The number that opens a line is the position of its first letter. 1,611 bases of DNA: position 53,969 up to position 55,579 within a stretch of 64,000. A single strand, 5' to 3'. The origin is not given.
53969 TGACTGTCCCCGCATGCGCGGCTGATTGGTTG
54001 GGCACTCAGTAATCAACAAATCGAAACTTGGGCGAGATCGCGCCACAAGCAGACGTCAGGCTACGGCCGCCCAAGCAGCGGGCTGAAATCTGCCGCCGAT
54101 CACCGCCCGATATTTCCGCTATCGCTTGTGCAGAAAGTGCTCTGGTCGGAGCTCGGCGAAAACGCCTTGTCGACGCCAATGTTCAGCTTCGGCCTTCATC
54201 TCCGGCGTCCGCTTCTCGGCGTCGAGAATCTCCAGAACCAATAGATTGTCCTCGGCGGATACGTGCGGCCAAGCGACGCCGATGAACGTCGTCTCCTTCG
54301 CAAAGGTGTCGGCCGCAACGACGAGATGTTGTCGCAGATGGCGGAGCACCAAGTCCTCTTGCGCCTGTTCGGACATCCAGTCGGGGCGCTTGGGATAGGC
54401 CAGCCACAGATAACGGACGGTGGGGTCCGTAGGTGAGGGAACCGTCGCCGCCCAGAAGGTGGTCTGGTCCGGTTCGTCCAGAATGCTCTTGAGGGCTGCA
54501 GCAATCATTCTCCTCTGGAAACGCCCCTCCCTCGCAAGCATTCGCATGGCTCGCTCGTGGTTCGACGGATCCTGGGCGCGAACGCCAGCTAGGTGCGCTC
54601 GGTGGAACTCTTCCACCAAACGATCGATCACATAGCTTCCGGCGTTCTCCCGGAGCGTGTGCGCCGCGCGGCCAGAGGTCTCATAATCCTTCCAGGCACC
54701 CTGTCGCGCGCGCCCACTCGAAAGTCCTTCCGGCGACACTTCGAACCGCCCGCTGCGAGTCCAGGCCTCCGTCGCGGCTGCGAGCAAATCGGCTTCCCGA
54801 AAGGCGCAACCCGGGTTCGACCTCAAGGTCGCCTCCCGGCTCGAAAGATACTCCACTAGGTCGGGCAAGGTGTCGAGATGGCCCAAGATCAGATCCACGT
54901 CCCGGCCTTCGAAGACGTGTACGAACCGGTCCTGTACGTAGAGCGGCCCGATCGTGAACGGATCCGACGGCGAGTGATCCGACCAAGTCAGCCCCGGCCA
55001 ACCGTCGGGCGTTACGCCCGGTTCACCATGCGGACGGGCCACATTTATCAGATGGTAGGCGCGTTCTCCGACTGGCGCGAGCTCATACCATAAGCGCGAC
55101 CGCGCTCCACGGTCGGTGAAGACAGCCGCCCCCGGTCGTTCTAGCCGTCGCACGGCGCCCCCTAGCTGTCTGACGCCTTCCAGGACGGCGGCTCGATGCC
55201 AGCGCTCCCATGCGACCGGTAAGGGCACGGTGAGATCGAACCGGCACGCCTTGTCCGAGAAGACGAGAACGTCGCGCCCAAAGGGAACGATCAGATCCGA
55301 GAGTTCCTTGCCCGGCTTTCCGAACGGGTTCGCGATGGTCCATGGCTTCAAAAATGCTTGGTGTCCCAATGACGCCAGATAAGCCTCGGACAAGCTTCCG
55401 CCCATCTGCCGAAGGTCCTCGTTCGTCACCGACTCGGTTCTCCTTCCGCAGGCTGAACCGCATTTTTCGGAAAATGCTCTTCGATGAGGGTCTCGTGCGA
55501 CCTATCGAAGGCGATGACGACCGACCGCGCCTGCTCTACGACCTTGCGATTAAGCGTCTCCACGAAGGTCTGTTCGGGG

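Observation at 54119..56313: DUF4238 gene translationally coupled to a 436-aa unknown protein: a possible two-gene defence module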

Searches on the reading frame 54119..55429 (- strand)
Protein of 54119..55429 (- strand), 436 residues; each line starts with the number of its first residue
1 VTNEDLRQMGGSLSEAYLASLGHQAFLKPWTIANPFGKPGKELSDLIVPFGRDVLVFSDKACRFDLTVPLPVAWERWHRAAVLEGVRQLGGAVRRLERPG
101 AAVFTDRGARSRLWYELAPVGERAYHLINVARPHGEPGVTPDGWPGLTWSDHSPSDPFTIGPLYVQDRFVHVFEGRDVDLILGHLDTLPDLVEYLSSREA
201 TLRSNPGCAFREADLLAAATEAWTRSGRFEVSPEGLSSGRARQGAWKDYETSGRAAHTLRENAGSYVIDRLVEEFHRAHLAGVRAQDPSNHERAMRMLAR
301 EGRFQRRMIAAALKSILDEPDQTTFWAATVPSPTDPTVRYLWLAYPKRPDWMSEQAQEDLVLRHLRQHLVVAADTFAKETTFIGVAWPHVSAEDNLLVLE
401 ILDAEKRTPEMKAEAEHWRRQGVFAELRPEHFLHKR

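Call 3: search_protein_families(library=pfam, proteins=[window:54119-55429:-], max_evalue=0.01)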
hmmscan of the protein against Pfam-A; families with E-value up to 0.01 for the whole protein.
window:54119-55429:- (436 aa): 0 families

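Call 4: search_protein_families(library=padloc, proteins=[window:54119-55429:-], max_evalue=0.01)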
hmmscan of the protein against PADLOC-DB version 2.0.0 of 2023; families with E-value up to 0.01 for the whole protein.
window:54119-55429:- (436 aa): 0 families

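Call 6: find_homologous_proteins(query=window:54119-55429:-)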
Query window:54119-55429:- (436 aa): 16 proteins with E <= 0.001 among 8000 candidates.
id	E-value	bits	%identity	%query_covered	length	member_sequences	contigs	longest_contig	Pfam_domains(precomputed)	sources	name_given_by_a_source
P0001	7.1e-296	999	99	100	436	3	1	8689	-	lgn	-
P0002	4.7e-236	802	81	100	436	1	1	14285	-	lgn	-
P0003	2.8e-132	460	50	98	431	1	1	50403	-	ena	-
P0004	3.3e-131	457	52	97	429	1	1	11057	-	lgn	-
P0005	1.1e-130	455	50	96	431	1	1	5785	-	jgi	jgi:hypothetical protein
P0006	8.0e-129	449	50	97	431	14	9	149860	-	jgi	jgi:hypothetical protein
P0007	7.3e-127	442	52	97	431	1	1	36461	-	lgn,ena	-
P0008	7.7e-116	406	48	96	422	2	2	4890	-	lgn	-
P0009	1.6e-100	355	44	98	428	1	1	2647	-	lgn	-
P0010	1.2e-99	353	44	98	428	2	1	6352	-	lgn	-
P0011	1.3e-98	349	43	98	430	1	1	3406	-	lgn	-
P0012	5.1e-97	344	42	98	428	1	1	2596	-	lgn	-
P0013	4.6e-91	324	43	98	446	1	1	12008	-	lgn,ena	-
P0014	1.2e-85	306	38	98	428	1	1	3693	-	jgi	jgi:hypothetical protein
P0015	2.7e-45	173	40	58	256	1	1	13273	-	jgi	jgi:hypothetical protein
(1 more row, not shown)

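Call 7: search_protein_families(library=ncbifam, proteins=[window:54119-55429:-], max_evalue=0.1)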
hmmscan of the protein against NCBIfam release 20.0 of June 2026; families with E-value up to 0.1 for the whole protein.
window:54119-55429:- (436 aa): 1 family
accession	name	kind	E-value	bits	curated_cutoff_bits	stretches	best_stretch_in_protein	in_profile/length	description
NF041864.1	EpsV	equivalog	0.076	11.6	800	0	312-416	102-197/484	PCP family exopolysaccharide biosynthesis protein EpsV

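Call 8: search_protein_families(library=phrogs, proteins=[window:54119-55429:-], max_evalue=0.1)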
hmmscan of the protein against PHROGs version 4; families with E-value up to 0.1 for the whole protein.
window:54119-55429:- (436 aa): 1 family
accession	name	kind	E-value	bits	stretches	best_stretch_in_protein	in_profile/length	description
phrog_18195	-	unknown function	1.2e-26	94.5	2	152-330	168-350/489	-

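Call 10: find_encoding_contigs(protein=P0006, flank=8000, max_places=6)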
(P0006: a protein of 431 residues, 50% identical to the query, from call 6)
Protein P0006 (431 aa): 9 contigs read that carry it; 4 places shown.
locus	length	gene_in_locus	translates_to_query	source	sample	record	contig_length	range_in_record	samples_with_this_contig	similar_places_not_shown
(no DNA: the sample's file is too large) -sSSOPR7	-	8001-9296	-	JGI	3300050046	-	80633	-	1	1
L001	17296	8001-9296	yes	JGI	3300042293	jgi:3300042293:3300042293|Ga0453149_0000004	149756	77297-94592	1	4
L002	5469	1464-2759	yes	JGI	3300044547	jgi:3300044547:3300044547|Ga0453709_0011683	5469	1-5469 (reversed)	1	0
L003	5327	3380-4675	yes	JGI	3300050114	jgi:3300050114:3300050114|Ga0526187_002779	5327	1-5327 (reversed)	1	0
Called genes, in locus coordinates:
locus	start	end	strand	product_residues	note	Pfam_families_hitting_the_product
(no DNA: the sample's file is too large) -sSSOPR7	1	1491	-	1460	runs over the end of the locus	PF00270:DEAD (faint), PF00271:Helicase_C (weak)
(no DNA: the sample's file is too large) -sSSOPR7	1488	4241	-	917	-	-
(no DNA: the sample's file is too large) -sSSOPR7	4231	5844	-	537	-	PF02384:N6_Mtase, PF07669:Eco57I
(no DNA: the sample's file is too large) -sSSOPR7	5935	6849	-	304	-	PF00929:RNase_T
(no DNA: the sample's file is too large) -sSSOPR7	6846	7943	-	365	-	PF00817:IMS, PF11798:IMS_HHH (weak), PF21999:IMS_HHH_1, PF11799:IMS_C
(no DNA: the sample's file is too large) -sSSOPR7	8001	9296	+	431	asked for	-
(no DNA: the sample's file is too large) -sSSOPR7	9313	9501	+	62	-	-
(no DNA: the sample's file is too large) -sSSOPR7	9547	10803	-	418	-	PF13657:Couple_hipA, PF07804:HipA_C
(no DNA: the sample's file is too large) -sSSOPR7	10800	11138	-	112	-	-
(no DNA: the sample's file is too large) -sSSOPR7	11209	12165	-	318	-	PF00437:T2SSE, PF01580:FtsK_SpoIIIE (weak), PF06414:Zeta_toxin (faint)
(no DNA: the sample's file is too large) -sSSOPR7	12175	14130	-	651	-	PF02534:T4SS-DNA_transf, PF10412:TrwB_AAD_bind, PF12696:TraG-D_C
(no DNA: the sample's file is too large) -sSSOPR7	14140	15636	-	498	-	PF03389:MobA_MobL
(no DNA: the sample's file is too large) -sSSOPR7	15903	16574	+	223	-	-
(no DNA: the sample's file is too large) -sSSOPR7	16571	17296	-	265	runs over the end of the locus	PF07486:Hydrolase_2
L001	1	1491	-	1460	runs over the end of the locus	PF00270:DEAD (faint), PF00271:Helicase_C (weak)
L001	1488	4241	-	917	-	-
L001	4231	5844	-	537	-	PF02384:N6_Mtase, PF07669:Eco57I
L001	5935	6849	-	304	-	PF00929:RNase_T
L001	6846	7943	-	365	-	PF00817:IMS, PF11798:IMS_HHH (weak), PF21999:IMS_HHH_1, PF11799:IMS_C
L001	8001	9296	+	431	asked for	-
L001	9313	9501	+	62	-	-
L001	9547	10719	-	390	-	PF13657:Couple_hipA (weak), PF07804:HipA_C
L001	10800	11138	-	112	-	-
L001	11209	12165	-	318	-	PF00437:T2SSE, PF01580:FtsK_SpoIIIE (weak), PF06414:Zeta_toxin (faint)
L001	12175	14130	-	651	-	PF02534:T4SS-DNA_transf, PF10412:TrwB_AAD_bind, PF12696:TraG-D_C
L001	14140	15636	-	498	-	PF03389:MobA_MobL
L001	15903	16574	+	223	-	-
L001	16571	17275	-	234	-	PF07486:Hydrolase_2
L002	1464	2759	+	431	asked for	-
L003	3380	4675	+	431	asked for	-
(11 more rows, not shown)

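Call 11: find_encoding_contigs(protein=P0003, flank=8000, max_places=3)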
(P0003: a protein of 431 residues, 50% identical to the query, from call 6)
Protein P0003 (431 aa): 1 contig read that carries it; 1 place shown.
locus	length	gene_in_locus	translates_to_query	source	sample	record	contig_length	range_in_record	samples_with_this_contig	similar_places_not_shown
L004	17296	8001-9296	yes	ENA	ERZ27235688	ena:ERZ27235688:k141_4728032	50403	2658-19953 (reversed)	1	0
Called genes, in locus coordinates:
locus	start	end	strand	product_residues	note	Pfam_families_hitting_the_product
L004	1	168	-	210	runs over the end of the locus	PF01569:PAP2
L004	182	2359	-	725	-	PF17191:RecG_wedge, PF00270:DEAD, PF04851:ResIII (faint), PF00271:Helicase_C, PF19833:RecG_dom3_C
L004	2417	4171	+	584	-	PF08450:SGL (faint), PF24684:Vgb_lyase, PF07494:Reg_prop (faint), PF23500:DUF7133 (faint), PF24684:Vgb_lyase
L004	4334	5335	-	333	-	-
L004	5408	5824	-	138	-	PF08334:T2SSG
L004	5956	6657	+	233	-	-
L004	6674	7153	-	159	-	PF08334:T2SSG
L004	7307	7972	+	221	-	-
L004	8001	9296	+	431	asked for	-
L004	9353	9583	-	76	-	-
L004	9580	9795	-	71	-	-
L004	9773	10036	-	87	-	PF05534:HicB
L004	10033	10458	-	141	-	PF13470:PIN_3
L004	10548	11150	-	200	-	-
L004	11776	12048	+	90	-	PF03937:Sdh5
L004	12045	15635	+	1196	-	PF17757:UvrB_inter, PF02559:CarD_TRCF_RID, PF00270:DEAD, PF04851:ResIII (weak), PF00271:Helicase_C, PF03461:TRCF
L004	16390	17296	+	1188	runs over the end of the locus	?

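Call 13: find_encoding_contigs(protein=P0002, flank=8000, max_places=3)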
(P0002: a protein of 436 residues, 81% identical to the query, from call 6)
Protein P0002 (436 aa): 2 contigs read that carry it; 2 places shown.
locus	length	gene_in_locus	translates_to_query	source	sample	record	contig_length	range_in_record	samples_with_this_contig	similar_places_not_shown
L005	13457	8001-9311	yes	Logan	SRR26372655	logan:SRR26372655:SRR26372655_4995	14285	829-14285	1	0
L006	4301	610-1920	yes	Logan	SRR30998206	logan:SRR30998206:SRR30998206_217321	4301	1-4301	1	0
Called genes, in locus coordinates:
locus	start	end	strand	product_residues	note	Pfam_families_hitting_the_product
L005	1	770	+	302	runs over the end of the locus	PF05168:HEPN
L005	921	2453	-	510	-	-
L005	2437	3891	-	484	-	PF13676:TIR_2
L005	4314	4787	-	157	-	-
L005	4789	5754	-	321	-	PF01582:TIR (weak), PF13676:TIR_2, PF27176:Y4lF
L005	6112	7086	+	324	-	PF16263:DUF4917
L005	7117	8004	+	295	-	PF14022:DUF4238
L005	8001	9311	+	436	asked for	-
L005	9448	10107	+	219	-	-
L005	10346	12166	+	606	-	PF11398:DUF2813, PF13175:AAA_15, PF13476:AAA_23 (weak), PF13304:AAA_21 (weak), PF13175:AAA_15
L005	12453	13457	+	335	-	?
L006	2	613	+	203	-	?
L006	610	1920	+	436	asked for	-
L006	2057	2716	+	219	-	-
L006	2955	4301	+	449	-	?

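Call 14: find_encoding_contigs(protein=P0007, flank=8000, max_places=3)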
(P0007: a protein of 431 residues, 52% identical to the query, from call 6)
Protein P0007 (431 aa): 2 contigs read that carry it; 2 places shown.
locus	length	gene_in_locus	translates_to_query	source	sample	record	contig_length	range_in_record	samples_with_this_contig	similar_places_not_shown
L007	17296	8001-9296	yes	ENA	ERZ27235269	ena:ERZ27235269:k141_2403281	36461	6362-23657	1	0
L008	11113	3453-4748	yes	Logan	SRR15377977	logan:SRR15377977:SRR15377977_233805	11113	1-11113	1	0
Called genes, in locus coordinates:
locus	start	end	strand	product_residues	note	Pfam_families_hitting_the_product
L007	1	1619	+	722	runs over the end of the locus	-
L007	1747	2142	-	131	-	PF13560:HTH_31, PF01381:HTH_3, PF13443:HTH_26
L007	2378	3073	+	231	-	PF00072:Response_reg, PF00486:Trans_reg_C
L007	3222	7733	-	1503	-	PF12770:CHAT, PF07719:TPR_2 (faint), PF13374:TPR_10 (faint), PF00515:TPR_1 (faint), PF13424:TPR_12, PF17874:TPR_MalT (weak), PF13424:TPR_12, PF05990:DUF900, +1 more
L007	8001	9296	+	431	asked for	-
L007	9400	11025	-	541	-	-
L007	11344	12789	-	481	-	PF00899:ThiF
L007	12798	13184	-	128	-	-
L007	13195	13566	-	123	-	-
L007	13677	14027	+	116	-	PF01381:HTH_3 (weak), PF13560:HTH_31 (weak)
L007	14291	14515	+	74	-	-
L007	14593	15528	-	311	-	PF00296:Bac_luciferase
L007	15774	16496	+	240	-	PF00857:Isochorismatase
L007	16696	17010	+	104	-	-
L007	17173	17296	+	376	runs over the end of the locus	PF07859:Abhydrolase_3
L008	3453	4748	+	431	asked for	-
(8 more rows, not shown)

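Call 15: find_encoding_contigs(protein=P0013, flank=8000, max_places=3)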
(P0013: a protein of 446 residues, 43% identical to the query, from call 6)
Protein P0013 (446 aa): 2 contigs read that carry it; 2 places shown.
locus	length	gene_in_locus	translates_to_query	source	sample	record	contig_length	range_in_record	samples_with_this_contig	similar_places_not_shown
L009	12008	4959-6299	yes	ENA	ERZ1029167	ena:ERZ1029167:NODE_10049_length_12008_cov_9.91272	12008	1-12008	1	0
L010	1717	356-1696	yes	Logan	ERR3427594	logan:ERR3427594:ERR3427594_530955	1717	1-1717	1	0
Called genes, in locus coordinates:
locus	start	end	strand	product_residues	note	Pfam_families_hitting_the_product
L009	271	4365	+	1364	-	PF01381:HTH_3, PF13560:HTH_31, PF04471:Mrr_cat, PF13191:AAA_16 (weak), PF25199:nSTAND_NTPase5 (weak)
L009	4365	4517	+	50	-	-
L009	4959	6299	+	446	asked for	-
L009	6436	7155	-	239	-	-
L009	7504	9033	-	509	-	-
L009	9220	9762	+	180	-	PF03887:YfbU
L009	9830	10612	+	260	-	-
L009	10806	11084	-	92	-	PF05101:VirB3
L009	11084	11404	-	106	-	PF04956:TrbC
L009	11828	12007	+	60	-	?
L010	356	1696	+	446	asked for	-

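Call 16: find_related_loci(query=A1, collection=genome_contigs, flank=10000)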
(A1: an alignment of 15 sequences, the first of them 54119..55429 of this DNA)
Query A1 (436 aa) in genome_contigs; peptide patterns used: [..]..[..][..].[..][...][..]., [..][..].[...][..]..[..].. (x = any residue, [..] = any of these).
20 stretches matched a pattern; 1 encode a relative of the query (tblastn E <= 1e-3); 1 distinct loci.
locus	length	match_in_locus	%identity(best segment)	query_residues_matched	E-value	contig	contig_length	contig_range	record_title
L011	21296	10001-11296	39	8-436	1e-86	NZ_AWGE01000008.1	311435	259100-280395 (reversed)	Asticcacaulis sp. AC466 contig00008, whole genome shotgun sequence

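Call 17: search_solved_structures(query=A1, max_evalue=1)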
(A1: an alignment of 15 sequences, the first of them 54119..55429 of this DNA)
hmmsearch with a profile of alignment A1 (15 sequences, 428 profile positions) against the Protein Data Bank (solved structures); distinct sequences matched with E-value up to 1: 3.
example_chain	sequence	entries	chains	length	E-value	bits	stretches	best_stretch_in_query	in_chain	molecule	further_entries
7w1m_E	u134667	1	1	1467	0.44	12.4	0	164-298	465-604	Nipped-B-like protein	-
6wge_E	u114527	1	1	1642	0.57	12.1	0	164-298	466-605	Nipped-B-like protein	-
6wg3_E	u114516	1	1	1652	0.58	12.1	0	164-298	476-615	Nipped-B-like protein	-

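Call 21: search_protein_families(library=pfam, proteins=[L011:5191-7473:-, L011:7466-8788:-, L011:8599-9774:-, L011:11445-14690:-, L011:14663-16186:-, L011:16101-16859:-, L004:7307-7972:+, L005:9448-10107:+, L007:9400-11025:-, L009:6436-7155:-], max_evalue=0.01)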
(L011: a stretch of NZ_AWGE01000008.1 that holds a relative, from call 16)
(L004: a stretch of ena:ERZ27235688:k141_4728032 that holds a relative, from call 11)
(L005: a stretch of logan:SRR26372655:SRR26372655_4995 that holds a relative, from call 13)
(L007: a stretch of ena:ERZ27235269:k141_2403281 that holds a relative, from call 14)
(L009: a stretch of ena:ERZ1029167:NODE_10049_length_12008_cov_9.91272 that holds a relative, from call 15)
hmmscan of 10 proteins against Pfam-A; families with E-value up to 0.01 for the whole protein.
L011:5191-7473:- (760 aa): 4 families
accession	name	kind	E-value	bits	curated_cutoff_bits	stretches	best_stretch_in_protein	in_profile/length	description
PF13476.12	AAA_23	-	1.9e-11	45.4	27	1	85-143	1-54/201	AAA domain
PF02463.25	SMC_N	-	3.7e-08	33.5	40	1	525-713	135-196/220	RecF/RecN/SMC N terminal domain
PF13555.12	AAA_29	-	0.00027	21.1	27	1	83-136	1-50/61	P-loop containing region of AAA domain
PF16888.10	YwqH-like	-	0.0021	18.7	33.7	1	314-366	3-55/123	YwqH-like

L011:7466-8788:- (440 aa): 2 families
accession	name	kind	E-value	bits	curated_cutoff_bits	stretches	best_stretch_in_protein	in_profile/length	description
PF01507.26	PAPS_reduct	-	1.8e-07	31.8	22.5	1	102-329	4-173/175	Phosphoadenosine phosphosulfate reductase domain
PF02540.23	NAD_synthase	-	0.0075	15.9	21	0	82-126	3-43/242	NAD synthase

L011:8599-9774:- (391 aa): 2 families
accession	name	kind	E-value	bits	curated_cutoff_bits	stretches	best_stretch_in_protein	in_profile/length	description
PF00266.25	Aminotran_5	-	2.3e-66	224.7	21.5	1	12-369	2-369/371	Aminotransferase class-V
PF01212.27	Beta_elim_lyase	-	1.1e-05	25.3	27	1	54-289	34-272/288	Beta-eliminating lyase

L011:11445-14690:- (1081 aa): 5 families
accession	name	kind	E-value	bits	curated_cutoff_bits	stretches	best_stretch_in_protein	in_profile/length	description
PF07733.18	DNA_pol3_alpha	-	1.3e-83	281.1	23.9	1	281-535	2-260/260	Bacterial DNA polymerase III alpha NTPase domain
PF17657.6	DNA_pol3_finger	-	1.2e-54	184.6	22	1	538-704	1-166/166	Bacterial DNA polymerase III alpha subunit finger domain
PF02811.25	PHP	-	4.8e-16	60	26.4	1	15-131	2-122/164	PHP domain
PF14579.12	HHH_6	-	7e-15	55.4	25.6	1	777-868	1-89/90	Helix-hairpin-helix motif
PF01336.31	tRNA_anti-codon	-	1.5e-07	31.7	27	1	957-1029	1-72/75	OB-fold nucleic acid binding domain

L011:14663-16186:- (507 aa): 3 families
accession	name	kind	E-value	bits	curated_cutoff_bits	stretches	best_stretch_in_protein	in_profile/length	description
PF00817.25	IMS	-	2.8e-07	31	23.2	1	34-152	25-143/148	impB/mucB/samB family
PF20114.4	DUF6504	-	1.8e-05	25.4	24.2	1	431-484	25-77/103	Domain of unknown function (DUF6504)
PF11799.13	IMS_C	-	0.00013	22.8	20.7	1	246-325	6-85/109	impB/mucB/samB family C-terminal domain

L011:16101-16859:- (252 aa): 0 families

L004:7307-7972:+ (221 aa): 0 families

L005:9448-10107:+ (219 aa): 0 families

L007:9400-11025:- (541 aa): 0 families

L009:6436-7155:- (239 aa): 0 families

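Call 22: find_encoding_contigs(protein=P0004, flank=8000, max_places=3)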
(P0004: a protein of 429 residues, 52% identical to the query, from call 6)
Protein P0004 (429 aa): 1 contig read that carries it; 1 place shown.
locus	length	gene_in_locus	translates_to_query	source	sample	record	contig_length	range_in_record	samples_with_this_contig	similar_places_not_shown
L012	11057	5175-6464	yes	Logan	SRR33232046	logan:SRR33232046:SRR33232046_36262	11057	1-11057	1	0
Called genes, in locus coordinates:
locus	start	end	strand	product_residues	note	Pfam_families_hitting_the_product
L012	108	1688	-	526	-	PF02534:T4SS-DNA_transf, PF10412:TrwB_AAD_bind, PF12696:TraG-D_C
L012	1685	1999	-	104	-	PF06412:TraD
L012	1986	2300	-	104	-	PF06412:TraD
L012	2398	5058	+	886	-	PF03389:MobA_MobL, PF13086:AAA_11 (faint), PF13245:AAA_19, PF13604:AAA_30, PF22232:TraI_hel_assoc_N, PF18335:SH3_13 (weak)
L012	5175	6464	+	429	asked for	-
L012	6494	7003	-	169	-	PF12728:HTH_17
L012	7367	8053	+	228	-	-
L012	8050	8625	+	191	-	PF13470:PIN_3 (weak), PF26343:VapC50_C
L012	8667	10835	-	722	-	PF00239:Resolvase, PF07508:Recombinase, PF18780:HNH_repeat (faint)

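Call 23: find_encoding_contigs(protein=P0015, flank=8000, max_places=3)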
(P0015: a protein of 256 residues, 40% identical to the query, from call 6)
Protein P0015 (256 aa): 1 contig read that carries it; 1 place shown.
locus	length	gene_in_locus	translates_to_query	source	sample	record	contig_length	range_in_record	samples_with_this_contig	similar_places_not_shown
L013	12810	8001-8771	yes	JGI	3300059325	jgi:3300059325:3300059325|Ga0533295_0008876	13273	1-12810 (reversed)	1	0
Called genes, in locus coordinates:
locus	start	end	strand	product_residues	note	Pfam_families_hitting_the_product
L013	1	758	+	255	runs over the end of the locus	PF05013:FGase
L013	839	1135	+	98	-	PF06844:DUF1244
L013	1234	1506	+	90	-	PF10073:GapR_DNA-bd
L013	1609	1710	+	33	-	-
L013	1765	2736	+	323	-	PF03401:TctC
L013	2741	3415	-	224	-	PF04250:DUF429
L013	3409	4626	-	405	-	PF00180:Iso_dh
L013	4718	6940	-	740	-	PF03971:IDH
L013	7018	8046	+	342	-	PF00958:GMP_synt_C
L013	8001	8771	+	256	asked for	-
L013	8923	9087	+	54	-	-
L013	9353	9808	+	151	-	-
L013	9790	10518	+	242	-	-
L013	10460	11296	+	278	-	-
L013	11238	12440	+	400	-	-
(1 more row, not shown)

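Call 27: search_protein_representatives(alignment_id=A1)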
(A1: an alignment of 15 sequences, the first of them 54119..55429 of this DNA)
Query: 15 sequences, 428 profile positions. Proteins with E-value up to 0.001 (for the whole library): 2470; up to 1e-10: 1783; up to 1e-30: 925. The best 150 are listed.
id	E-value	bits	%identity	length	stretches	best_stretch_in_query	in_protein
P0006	3.6e-199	678.3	-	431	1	3-428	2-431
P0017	4.2e-162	556.2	-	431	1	1-428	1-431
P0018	2.0e-152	524.3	-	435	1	2-428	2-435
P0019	6.7e-151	519.3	-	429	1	3-428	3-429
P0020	2.5e-146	504.2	-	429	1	1-427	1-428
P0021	9.1e-144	495.8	-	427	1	1-428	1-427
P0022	3.2e-141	487.4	-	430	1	2-427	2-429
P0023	7.8e-130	449.9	-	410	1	21-428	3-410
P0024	8.3e-128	443.2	-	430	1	2-428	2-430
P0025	3.7e-125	434.5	-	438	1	3-428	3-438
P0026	8.5e-117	406.9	-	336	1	29-345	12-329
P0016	3.4e-109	381.9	-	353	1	3-316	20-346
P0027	1.7e-108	379.6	-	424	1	2-410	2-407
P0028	1.3e-107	376.6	-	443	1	3-427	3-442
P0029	5.5e-104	364.7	-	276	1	158-428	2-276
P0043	3.6e-78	279.6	-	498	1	4-413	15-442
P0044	5.0e-78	279.2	-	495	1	4-417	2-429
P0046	8.1e-77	275.2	-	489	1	4-412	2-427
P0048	9.5e-76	271.7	-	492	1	4-416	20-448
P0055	1.2e-74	268.0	-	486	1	3-422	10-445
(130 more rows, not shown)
